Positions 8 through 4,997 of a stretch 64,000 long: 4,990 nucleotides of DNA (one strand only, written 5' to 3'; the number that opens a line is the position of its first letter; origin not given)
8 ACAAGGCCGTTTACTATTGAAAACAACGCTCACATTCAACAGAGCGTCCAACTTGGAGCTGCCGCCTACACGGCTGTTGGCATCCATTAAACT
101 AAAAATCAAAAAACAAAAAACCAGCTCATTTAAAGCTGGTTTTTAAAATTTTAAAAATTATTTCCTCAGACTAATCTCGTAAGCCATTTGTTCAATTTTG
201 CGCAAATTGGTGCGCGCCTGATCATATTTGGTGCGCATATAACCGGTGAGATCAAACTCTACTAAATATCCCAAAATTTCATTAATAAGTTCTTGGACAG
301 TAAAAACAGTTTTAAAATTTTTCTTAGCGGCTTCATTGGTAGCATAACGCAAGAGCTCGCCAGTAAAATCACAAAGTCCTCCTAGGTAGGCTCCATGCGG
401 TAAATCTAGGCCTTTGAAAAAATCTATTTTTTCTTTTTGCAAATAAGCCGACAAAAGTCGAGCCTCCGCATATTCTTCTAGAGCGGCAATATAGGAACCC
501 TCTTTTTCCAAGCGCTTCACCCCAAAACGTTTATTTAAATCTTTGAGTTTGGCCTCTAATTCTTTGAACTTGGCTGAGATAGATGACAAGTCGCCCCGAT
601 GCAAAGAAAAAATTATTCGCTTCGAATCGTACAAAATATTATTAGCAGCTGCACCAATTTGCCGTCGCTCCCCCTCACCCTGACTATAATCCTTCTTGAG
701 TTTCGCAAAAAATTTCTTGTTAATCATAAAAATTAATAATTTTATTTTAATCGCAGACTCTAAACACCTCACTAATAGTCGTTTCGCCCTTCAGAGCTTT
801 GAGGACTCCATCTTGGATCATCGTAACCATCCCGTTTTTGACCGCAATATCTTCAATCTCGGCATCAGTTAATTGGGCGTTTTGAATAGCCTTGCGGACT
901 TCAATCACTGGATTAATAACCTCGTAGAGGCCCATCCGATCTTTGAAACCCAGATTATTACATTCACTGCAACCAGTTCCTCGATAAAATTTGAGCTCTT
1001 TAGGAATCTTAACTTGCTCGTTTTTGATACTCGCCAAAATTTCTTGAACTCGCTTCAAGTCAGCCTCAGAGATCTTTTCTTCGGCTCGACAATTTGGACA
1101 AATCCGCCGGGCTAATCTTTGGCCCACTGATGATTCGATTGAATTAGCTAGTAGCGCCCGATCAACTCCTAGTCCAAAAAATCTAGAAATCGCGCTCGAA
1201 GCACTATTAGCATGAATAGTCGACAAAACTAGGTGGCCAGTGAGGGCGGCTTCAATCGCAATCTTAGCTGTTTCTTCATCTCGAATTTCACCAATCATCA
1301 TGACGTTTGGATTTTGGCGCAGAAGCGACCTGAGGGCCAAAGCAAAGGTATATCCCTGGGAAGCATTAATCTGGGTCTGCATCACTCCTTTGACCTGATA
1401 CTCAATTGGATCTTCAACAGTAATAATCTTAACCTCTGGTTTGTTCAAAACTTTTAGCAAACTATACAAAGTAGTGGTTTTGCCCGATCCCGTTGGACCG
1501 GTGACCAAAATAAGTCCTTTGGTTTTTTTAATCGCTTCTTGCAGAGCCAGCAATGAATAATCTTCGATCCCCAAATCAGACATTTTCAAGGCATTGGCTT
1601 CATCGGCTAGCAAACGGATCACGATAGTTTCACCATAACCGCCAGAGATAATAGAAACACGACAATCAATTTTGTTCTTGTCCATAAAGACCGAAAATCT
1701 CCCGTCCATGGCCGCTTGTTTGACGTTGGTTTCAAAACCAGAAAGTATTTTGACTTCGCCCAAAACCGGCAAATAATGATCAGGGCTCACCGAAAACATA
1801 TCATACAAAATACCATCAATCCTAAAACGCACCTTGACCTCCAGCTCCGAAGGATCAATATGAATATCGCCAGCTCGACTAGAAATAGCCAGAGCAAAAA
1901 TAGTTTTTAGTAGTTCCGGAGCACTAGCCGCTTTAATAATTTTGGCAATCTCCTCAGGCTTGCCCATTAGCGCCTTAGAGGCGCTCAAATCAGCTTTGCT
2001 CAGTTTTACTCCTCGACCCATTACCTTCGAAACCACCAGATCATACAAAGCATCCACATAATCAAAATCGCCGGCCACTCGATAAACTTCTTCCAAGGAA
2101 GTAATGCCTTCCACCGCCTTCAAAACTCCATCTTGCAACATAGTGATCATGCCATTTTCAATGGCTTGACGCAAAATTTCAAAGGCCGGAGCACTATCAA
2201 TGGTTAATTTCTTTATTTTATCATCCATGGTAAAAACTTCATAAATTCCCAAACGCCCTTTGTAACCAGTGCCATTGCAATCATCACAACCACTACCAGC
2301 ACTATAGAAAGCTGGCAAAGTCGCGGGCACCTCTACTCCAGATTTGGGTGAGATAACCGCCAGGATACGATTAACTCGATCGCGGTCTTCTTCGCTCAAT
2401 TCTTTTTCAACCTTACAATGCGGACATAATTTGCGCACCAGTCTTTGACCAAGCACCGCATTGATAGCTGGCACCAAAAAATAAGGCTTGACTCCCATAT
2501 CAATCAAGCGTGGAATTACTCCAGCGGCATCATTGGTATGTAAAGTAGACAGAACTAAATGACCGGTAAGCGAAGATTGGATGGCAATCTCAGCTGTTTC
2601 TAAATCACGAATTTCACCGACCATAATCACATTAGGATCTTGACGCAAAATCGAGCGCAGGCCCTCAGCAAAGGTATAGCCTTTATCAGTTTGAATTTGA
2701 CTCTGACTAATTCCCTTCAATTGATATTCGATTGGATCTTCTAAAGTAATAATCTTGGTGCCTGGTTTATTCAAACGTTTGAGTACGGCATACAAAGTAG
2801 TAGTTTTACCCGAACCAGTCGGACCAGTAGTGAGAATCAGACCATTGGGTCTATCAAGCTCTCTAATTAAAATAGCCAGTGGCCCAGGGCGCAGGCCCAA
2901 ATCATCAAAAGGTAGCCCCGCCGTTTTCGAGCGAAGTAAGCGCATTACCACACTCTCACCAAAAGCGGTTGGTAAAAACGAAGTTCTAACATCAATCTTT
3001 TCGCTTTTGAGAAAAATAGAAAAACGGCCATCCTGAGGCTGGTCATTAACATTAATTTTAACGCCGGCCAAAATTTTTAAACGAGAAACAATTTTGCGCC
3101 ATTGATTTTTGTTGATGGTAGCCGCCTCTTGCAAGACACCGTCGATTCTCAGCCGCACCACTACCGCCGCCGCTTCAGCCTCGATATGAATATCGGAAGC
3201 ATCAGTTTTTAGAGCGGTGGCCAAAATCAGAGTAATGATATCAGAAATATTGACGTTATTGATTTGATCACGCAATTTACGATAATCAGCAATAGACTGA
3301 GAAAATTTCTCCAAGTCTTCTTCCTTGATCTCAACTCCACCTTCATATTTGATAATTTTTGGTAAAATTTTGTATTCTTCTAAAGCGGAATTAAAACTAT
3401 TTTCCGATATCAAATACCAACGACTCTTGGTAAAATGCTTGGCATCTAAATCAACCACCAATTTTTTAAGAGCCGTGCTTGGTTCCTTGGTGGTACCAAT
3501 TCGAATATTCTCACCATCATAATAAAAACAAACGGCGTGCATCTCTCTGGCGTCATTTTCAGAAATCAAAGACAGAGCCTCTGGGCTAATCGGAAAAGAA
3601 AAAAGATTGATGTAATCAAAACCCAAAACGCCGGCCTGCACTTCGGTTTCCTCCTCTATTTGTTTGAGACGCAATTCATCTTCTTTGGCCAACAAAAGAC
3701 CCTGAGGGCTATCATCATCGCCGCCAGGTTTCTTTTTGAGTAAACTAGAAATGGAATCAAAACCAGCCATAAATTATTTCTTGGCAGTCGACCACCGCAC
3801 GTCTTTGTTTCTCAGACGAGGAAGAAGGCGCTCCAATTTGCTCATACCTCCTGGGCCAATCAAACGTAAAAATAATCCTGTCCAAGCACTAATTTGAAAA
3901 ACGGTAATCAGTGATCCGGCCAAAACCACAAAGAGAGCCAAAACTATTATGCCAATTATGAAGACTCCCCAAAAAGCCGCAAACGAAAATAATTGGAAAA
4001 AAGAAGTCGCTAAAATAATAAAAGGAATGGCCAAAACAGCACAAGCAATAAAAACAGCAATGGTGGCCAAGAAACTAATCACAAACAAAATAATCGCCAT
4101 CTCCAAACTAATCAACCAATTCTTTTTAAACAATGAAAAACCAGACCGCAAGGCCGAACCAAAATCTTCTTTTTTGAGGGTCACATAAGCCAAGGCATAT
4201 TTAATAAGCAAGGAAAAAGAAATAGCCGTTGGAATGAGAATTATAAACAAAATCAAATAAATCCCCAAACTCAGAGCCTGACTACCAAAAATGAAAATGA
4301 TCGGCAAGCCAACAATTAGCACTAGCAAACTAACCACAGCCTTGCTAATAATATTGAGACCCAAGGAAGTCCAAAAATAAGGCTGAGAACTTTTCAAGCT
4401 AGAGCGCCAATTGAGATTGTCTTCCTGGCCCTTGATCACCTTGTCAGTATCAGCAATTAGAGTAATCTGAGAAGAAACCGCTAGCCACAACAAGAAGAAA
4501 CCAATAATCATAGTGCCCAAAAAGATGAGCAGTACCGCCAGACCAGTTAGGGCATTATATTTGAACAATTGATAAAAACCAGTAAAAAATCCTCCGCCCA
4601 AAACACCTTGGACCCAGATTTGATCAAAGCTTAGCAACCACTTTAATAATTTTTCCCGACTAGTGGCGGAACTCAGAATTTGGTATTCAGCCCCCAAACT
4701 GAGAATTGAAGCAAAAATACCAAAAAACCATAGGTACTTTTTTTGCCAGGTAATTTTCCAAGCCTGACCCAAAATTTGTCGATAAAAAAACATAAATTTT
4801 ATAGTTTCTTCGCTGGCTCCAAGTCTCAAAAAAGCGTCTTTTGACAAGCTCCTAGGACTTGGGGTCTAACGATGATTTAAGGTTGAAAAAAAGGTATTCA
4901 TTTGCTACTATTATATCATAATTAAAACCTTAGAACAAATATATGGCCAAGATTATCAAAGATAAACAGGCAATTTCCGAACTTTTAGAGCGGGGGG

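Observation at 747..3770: Covalently fused tandem PilB/GspE: two complete secretion ATPases in one 1007-aa polypeptide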

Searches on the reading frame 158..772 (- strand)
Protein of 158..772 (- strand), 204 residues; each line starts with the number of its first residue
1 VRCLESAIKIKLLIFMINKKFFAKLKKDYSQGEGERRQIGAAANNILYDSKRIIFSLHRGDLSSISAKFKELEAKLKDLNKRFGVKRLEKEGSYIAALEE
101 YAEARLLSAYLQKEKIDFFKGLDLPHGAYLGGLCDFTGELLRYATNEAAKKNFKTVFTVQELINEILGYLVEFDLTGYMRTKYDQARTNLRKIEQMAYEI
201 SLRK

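Call 14: search_protein_families(library=pfam, proteins=[window:158-772:-], max_evalue=0.001)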
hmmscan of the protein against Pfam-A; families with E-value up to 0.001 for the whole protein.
window:158-772:- (204 aa): 1 family
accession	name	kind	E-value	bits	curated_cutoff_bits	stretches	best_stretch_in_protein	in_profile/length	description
PF01997.21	Translin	-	1.4e-20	74.6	25.9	1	36-204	3-205/205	Translin family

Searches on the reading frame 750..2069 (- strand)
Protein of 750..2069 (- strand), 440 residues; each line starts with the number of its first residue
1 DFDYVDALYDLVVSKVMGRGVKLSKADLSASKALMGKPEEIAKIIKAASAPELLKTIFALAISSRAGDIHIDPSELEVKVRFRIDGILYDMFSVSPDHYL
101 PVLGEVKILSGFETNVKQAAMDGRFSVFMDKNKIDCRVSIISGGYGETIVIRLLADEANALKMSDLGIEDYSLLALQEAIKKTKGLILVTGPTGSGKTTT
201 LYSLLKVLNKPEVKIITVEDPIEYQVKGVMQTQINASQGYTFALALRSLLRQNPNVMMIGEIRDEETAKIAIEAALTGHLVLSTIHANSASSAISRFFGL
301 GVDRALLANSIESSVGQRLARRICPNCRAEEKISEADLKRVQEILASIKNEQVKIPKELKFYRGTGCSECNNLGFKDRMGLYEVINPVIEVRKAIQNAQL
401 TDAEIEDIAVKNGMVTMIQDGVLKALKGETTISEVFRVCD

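Call 78: search_protein_families(library=ncbifam, proteins=[window:750-2069:-], max_evalue=1e-20)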
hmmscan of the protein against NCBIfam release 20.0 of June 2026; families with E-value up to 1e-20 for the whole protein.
window:750-2069:- (440 aa): 9 families
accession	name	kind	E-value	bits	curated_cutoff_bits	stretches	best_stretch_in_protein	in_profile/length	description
TIGR02533.1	type_II_gspE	equivalog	4.6e-125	418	630.25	1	27-438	86-485/486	type II secretion system ATPase GspE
TIGR02538.1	type_IV_pilB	equivalog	3.9e-116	388.9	675.65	1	39-438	170-561/564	type IV-A pilus assembly ATPase PilB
NF007755.0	PRK10436.1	equivalog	4.9e-110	368.3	617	1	40-439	75-459/465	type II secretion system protein GspE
NF053534.1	T4PilAsmATPsTfpB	equivalog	6.4e-100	335.2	850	1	54-439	205-582/584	type IV pilus assembly ATPase TfpB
NF041000.1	ATPase_ComGA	equivalog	5e-71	238.8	300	1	56-320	2-265/267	competence type IV pilus ATPase ComGA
TIGR01420.1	pilT_fam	subfamily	4.3e-47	161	319.1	1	54-319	2-267/343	PilT/PilU family type 4a pilus ATPase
TIGR02525.1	plasmid_TraJ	equivalog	1.2e-27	96.9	368.3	1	151-298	122-270/372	plasmid transfer ATPase TraJ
TIGR02524.1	dot_icm_DotB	equivalog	5e-22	78.6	463.3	1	139-299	95-258/358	Dot/Icm type IV secretion system ATPase DotB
NF058587.1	archaellum_moto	equivalog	7.7e-21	74.4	550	0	187-299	278-395/527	archaellum flagellar ATPase motor FlaI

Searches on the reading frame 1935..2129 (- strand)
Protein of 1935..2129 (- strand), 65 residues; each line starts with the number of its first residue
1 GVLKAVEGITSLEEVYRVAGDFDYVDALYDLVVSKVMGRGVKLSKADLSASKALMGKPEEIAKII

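Call 79: search_protein_families(library=pfam, proteins=[window:1935-2129:-], max_evalue=1)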
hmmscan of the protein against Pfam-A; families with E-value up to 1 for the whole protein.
window:1935-2129:- (65 aa): 1 family
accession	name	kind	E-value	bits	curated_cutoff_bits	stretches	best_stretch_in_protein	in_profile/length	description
PF01037.27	AsnC_trans_reg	-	0.015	15.6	25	1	2-25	14-37/73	Lrp/AsnC ligand binding domain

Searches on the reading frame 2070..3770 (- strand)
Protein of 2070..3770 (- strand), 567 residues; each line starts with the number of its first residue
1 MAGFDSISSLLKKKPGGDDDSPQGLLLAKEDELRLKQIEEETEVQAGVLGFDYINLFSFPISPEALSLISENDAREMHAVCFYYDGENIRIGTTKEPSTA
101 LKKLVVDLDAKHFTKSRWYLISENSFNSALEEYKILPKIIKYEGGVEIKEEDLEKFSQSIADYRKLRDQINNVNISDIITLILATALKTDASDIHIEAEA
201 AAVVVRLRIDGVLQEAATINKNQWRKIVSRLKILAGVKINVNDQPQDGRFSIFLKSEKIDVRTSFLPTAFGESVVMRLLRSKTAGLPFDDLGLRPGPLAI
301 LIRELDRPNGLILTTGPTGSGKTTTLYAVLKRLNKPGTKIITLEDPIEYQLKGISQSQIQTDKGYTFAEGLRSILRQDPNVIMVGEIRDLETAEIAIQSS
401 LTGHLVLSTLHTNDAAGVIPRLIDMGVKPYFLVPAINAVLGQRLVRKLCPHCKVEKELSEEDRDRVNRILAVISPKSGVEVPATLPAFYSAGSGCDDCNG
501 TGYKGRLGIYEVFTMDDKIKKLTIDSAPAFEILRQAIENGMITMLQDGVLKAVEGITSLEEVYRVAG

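Call 78: search_protein_families(library=ncbifam, proteins=[window:2070-3770:-], max_evalue=1e-20)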
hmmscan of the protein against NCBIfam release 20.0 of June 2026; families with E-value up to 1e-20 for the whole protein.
window:2070-3770:- (567 aa): 8 families
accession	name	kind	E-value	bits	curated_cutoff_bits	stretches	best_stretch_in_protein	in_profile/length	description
TIGR02533.1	type_II_gspE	equivalog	7.2e-148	493.2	630.25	1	145-565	79-485/486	type II secretion system ATPase GspE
TIGR02538.1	type_IV_pilB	equivalog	7e-140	467.3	675.65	1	42-565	47-561/564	type IV-A pilus assembly ATPase PilB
NF007755.0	PRK10436.1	equivalog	2.5e-119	399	617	1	134-567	67-460/465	type II secretion system protein GspE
NF053534.1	T4PilAsmATPsTfpB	equivalog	1.3e-116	390.4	850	1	69-566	97-582/584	type IV pilus assembly ATPase TfpB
NF041000.1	ATPase_ComGA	equivalog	2.8e-71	239.6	300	1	182-446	3-266/267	competence type IV pilus ATPase ComGA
TIGR01420.1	pilT_fam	subfamily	3.1e-52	177.9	319.1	1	180-425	3-242/343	PilT/PilU family type 4a pilus ATPase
TIGR02525.1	plasmid_TraJ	equivalog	4.5e-27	95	368.3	1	301-425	141-272/372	plasmid transfer ATPase TraJ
TIGR02524.1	dot_icm_DotB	equivalog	4.5e-21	75.4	463.3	0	307-424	132-258/358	Dot/Icm type IV secretion system ATPase DotB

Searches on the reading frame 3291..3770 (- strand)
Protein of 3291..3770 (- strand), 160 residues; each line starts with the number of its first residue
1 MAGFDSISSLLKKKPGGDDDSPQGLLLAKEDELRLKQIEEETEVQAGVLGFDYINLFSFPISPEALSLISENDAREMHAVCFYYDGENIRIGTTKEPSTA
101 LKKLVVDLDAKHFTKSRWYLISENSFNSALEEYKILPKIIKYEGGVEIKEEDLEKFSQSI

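Call 79: search_protein_families(library=pfam, proteins=[window:3291-3770:-], max_evalue=1)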
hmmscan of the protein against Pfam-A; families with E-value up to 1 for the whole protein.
window:3291-3770:- (160 aa): 1 family
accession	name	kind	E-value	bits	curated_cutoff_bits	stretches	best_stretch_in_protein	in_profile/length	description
PF05157.20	MshEN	-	0.0045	17.4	23.1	1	49-133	1-83/90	MshEN domain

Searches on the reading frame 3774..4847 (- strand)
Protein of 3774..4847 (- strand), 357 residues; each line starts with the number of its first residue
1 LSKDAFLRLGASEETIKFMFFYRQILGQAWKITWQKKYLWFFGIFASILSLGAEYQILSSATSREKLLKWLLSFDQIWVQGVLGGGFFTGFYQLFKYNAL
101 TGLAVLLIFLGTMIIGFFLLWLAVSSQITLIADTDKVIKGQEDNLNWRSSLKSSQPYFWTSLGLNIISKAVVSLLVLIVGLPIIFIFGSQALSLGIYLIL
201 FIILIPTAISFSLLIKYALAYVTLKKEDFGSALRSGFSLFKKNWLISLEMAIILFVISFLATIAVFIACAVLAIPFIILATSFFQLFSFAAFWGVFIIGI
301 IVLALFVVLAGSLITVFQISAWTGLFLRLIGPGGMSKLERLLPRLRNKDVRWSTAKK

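Call 14: search_protein_families(library=pfam, proteins=[window:3774-4847:-], max_evalue=0.001)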
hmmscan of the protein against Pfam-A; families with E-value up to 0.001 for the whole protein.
window:3774-4847:- (357 aa): 0 families

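Call 62: find_homologous_proteins(query=window:3774-4847:-, max_evalue=0.001)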
Query window:3774-4847:- (357 aa): 35 proteins with E <= 0.001 among 8000 candidates.
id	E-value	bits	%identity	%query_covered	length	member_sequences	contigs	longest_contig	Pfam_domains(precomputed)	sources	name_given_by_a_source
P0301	3.3e-205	700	100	95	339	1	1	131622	-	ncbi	-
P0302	8.0e-87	310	48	93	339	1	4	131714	-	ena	-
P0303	5.0e-80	288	44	93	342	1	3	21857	-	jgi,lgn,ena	jgi:hypothetical protein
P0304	2.3e-59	220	40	91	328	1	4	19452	-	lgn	-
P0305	2.5e-56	210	42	91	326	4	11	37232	-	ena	-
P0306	2.3e-55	207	41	92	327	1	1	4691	-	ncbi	-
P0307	3.6e-55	206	37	90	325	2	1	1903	-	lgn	-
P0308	1.3e-54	204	38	91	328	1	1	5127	-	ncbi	-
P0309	3.3e-54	203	39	92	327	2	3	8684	-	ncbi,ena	ncbi:MAG: hypothetical protein AAB530_00465 [Patescibacteria group bacterium]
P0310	3.6e-52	196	39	91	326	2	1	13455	-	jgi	jgi:hypothetical protein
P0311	7.0e-52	195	39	91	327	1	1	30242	-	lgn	-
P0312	1.3e-51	194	40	92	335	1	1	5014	-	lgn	-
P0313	1.3e-48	185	37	92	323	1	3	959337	-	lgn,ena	-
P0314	2.5e-48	184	39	91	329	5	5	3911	-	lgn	-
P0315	5.1e-47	179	33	91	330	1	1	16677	-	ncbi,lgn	-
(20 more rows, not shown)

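Call 65: search_protein_families(library=pfam, alignment_id=A2, max_evalue=1)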
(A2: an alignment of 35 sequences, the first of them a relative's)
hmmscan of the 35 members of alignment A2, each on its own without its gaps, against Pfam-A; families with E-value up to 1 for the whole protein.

A. member 1, P0301 (339 aa): 2 families
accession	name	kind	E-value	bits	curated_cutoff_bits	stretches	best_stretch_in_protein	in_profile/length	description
PF24400.1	DUF7544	-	0.0058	16.3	27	1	139-298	111-278/302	Family of unknown function (DUF7544)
PF06785.16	UPF0242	-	0.015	15.8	33.5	1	250-304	8-57/194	Uncharacterised protein family (UPF0242) N-terminus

B. families by the number of members that match (of 35 scanned): 14 families
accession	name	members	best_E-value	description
PF24400.1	DUF7544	10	2.5e-07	Family of unknown function (DUF7544)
PF04515.18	Choline_transpo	7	0.00024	Plasma-membrane choline transporter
PF07219.19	HemY_N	2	0.067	HemY protein N-terminus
PF16212.11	PhoLip_ATPase_C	1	0.0016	Phospholipid-translocating P-type ATPase C-terminal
PF10011.15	DUF2254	1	0.0016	Predicted membrane protein (DUF2254)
PF03706.18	LPG_synthase_TM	1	0.0025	Lysylphosphatidylglycerol synthase TM region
PF05753.20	TRAP_beta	1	0.012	Translocon-associated protein beta (TRAPB)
PF06785.16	UPF0242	1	0.015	Uncharacterised protein family (UPF0242) N-terminus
PF06129.17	Chordopox_G3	1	0.02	Chordopoxvirus G3 protein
PF12911.12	OppC_N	1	0.022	N-terminal TM domain of oligopeptide transport permease C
PF13623.11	SurA_N_2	1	0.074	SurA-like N-terminal domain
PF13198.11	DUF4014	1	0.1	Protein of unknown function (DUF4014)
PF25814.1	fn3_SORL1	1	0.16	SORL1-like, fn3 domain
PF13786.12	DUF4179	1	0.22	Domain of unknown function (DUF4179)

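Call 68: predict_structure(alignment_id=A2)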
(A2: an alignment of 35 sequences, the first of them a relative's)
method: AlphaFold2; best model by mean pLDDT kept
length: 339 residues; sequences in the alignment: 35
mean_pLDDT: 87.1   pTM: 0.82
mean pLDDT of the five models: 87.1, 86.6, 86.1, 86.0, 85.7
residues with pLDDT >= 90: 219; 70-90: 85; 50-70: 30; < 50: 5
segments of 3 or more residues with pLDDT < 50: none
pLDDT, mean of each block of 10 residues (from residue 1): 85 96 94 73 72 76 76 90 93 95 96 96 89 95 95 88 74 85 88 94 97 97 94 93 94 95 87 93 95 96 95 66 55 50
secondary structure, 60 per line:
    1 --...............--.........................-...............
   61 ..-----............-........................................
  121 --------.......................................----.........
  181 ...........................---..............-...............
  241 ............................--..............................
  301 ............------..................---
elements in order: H3-17 H20-44 H46-62 H68-79 H81-120 H129-167 H172-207 H211-224 H226-268 H271-312 H319-336
